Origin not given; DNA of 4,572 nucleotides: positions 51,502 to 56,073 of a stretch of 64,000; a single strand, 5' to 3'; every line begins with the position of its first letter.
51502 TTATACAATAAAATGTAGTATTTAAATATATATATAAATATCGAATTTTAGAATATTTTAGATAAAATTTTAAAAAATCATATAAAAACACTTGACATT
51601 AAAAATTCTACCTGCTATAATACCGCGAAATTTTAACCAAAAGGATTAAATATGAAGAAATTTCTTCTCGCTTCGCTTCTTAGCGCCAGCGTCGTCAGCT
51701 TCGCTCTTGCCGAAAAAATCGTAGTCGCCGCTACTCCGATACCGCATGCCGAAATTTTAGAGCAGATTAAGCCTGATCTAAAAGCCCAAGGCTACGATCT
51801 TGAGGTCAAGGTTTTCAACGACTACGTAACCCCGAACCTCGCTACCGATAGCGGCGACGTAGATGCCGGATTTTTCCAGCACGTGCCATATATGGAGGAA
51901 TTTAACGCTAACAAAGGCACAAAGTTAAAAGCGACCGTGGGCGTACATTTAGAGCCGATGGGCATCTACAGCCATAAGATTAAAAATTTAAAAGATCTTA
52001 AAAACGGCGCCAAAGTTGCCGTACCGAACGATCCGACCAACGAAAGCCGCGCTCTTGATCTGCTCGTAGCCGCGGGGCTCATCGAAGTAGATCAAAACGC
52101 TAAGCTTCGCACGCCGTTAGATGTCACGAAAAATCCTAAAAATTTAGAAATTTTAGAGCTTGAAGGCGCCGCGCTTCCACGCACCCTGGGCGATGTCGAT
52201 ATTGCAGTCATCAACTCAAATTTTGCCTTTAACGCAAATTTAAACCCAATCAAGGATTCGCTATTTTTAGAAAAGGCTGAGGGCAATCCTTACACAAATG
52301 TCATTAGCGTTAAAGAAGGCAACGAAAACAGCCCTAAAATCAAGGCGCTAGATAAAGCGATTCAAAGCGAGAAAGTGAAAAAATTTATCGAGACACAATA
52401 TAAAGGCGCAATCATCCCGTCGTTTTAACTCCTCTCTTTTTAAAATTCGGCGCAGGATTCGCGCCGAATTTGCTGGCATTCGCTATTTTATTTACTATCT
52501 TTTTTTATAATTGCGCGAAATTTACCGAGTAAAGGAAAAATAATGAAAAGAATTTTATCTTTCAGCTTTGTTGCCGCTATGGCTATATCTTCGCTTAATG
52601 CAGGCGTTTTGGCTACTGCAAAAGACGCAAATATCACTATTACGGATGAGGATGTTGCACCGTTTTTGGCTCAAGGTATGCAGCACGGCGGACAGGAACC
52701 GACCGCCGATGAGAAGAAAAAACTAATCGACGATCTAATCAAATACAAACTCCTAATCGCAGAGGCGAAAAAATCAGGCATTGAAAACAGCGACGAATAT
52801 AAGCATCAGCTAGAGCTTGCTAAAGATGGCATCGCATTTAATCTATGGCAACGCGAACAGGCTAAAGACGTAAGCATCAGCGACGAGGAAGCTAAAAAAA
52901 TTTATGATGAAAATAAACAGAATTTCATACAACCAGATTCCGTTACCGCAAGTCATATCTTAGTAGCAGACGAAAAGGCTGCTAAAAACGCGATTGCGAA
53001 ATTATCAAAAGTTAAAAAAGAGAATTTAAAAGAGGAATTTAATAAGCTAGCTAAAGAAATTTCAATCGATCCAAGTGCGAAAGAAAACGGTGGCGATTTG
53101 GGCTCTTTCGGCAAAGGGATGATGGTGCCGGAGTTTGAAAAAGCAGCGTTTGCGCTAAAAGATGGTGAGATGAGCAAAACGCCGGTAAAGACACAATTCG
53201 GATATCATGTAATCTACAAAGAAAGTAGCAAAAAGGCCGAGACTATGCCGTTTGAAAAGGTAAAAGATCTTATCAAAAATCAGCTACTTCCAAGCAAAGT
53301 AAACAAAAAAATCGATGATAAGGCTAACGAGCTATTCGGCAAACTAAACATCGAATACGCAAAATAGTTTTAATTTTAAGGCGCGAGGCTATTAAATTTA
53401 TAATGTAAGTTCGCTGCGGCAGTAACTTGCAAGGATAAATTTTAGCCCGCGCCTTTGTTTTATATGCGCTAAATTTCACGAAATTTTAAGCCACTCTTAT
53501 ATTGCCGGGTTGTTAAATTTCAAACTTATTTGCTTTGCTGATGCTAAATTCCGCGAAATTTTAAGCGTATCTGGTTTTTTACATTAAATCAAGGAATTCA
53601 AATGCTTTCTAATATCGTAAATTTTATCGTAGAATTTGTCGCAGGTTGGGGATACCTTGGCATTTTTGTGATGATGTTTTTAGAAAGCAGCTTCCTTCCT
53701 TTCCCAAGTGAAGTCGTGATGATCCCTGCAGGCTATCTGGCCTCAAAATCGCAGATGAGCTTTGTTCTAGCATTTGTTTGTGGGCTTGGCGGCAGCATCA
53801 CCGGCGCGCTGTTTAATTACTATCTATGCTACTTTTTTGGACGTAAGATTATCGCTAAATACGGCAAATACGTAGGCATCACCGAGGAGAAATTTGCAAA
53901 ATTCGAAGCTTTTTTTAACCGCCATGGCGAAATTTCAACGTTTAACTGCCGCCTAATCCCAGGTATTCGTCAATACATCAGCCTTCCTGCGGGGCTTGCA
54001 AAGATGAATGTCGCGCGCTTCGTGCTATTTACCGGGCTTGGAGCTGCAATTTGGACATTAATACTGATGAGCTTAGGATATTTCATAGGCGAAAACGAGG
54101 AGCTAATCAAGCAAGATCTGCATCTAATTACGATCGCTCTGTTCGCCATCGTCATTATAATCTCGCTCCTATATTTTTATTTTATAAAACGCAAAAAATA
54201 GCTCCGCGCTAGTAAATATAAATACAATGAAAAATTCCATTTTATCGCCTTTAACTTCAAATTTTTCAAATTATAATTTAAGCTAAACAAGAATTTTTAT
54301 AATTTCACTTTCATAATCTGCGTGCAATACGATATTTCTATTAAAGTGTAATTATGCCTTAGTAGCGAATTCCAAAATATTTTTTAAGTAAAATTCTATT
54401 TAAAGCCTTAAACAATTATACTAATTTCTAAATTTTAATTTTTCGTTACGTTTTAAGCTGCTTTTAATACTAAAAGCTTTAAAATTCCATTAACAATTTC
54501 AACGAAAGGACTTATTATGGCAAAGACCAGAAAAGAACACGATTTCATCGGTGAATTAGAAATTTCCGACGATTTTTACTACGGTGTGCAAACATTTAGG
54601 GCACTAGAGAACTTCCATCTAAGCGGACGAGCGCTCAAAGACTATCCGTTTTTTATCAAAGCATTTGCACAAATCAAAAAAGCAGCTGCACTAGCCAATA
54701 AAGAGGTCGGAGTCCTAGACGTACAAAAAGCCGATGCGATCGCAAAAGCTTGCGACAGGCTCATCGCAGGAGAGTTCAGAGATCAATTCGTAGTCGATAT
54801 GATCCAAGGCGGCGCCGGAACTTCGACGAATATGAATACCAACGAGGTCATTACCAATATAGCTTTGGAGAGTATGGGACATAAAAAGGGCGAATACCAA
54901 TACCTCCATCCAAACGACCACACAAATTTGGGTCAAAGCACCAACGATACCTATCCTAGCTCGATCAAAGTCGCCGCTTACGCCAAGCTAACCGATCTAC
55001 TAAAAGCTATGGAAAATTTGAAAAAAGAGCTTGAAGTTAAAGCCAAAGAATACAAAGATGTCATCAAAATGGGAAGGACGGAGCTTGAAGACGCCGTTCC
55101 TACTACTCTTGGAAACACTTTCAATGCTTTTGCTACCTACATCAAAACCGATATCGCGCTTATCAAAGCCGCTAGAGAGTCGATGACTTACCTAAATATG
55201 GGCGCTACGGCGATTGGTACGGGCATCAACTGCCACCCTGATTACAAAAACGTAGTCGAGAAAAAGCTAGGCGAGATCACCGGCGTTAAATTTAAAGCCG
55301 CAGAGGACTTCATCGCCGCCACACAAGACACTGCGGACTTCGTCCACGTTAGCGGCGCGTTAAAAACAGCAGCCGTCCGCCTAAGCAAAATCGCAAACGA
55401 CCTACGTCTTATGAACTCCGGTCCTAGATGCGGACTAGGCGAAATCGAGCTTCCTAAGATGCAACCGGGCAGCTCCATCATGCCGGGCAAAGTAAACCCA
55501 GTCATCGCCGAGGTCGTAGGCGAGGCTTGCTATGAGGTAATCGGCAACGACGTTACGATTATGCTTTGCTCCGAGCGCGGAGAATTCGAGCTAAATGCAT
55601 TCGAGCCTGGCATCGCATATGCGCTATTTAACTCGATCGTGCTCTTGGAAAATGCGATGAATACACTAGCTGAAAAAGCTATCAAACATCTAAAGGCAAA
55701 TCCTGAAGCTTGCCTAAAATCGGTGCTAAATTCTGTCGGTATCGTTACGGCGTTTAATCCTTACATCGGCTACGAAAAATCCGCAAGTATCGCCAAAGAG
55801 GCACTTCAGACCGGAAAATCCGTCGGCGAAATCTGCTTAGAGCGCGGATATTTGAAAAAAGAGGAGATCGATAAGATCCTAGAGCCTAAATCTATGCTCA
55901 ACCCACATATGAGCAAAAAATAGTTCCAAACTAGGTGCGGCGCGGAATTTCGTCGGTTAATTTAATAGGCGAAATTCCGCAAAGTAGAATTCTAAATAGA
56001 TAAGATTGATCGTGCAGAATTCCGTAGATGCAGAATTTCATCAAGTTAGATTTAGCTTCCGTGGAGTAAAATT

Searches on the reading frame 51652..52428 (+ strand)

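Call 43: search_protein_families(library=pfam, proteins=[window:51652-52428:+], max_evalue=0.00001)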
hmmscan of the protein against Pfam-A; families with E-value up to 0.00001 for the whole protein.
window:51652-52428:+ (258 aa): 1 family
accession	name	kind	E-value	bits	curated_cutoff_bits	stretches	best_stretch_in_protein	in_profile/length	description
PF03180.19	Lipoprotein_9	-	4.2e-89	298.2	27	1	23-258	1-236/236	NlpA lipoprotein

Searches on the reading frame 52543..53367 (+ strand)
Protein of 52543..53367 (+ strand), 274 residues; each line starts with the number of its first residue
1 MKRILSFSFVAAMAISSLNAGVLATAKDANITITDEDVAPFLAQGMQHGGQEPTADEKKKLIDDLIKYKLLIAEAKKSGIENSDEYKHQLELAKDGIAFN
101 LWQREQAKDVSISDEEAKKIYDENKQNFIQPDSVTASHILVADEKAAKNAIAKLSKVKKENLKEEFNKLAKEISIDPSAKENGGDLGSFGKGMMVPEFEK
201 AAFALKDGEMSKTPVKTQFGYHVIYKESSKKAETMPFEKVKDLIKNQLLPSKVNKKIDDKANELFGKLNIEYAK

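Call 43: search_protein_families(library=pfam, proteins=[window:52543-53367:+], max_evalue=0.00001)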
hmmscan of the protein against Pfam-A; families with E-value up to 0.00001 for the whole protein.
window:52543-53367:+ (274 aa): 3 families
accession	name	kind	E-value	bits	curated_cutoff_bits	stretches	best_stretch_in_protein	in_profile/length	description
PF13616.12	Rotamase_3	-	4e-23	82.6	22.5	1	117-224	3-110/116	PPIC-type PPIASE domain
PF13145.12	Rotamase_2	-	2.5e-21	77.1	27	1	112-242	1-121/121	PPIC-type PPIASE domain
PF00639.27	Rotamase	-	4e-21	76.2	21.7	1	142-226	10-95/97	PPIC-type PPIASE domain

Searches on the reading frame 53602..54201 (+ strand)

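Call 43: search_protein_families(library=pfam, proteins=[window:53602-54201:+], max_evalue=0.00001)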
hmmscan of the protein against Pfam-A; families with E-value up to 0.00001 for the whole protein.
window:53602-54201:+ (199 aa): 1 family
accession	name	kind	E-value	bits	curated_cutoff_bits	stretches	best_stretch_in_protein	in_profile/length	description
PF09335.16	VTT_dom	-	1.5e-22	80.8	33.9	1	34-160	1-122/123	VTT domain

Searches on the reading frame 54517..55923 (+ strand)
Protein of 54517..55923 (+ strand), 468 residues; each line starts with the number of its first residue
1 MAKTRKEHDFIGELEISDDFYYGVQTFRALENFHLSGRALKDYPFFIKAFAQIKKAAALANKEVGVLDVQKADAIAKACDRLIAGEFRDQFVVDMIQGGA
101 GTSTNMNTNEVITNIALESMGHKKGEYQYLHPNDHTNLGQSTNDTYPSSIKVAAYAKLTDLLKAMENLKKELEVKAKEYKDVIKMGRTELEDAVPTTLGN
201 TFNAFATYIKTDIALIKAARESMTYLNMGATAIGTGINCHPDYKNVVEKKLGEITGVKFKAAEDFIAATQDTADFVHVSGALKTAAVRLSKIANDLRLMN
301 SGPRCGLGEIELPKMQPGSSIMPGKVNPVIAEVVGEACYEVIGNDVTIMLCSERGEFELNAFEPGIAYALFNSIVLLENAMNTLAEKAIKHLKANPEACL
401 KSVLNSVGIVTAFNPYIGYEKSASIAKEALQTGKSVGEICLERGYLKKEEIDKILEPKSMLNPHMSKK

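Call 43: search_protein_families(library=pfam, proteins=[window:54517-55923:+], max_evalue=0.00001)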
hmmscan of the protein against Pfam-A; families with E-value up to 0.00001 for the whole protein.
window:54517-55923:+ (468 aa): 2 families
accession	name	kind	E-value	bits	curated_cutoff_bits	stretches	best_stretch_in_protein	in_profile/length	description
PF00206.25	Lyase_1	-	4.5e-90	302.7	27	1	12-343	1-312/312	Lyase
PF10415.14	FumaraseC_C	-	5.3e-23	81.6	32.5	1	409-461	1-53/54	Fumarase C C-terminus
